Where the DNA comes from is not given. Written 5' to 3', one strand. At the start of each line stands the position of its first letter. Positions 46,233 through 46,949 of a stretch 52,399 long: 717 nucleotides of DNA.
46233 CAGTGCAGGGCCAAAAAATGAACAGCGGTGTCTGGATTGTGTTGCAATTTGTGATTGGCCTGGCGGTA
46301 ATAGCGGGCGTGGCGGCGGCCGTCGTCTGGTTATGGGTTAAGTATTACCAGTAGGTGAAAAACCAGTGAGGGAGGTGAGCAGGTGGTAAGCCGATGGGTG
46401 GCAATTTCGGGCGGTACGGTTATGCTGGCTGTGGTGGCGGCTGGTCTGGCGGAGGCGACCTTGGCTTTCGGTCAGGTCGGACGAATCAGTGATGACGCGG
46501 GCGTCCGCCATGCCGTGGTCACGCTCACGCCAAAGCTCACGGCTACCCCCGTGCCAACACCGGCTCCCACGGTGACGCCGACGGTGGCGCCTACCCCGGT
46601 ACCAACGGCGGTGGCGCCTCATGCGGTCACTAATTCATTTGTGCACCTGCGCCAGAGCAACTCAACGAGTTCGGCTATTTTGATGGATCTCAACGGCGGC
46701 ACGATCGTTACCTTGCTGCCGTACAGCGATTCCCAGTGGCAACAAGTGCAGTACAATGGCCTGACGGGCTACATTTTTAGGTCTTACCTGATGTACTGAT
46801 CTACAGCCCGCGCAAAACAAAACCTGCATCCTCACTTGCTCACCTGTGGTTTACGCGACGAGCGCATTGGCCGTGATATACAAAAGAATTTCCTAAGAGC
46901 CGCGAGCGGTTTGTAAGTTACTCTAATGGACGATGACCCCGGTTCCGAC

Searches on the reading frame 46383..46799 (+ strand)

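Call 13: search_protein_families(library=pfam, proteins=[window:46383-46799:+])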
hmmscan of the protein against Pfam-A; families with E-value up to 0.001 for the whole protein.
window:46383-46799:+ (138 aa): 1 family
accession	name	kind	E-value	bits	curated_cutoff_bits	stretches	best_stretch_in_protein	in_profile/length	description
PF08239.17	SH3_3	-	1.3e-09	38.6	27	1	87-136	3-53/54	Bacterial SH3 domain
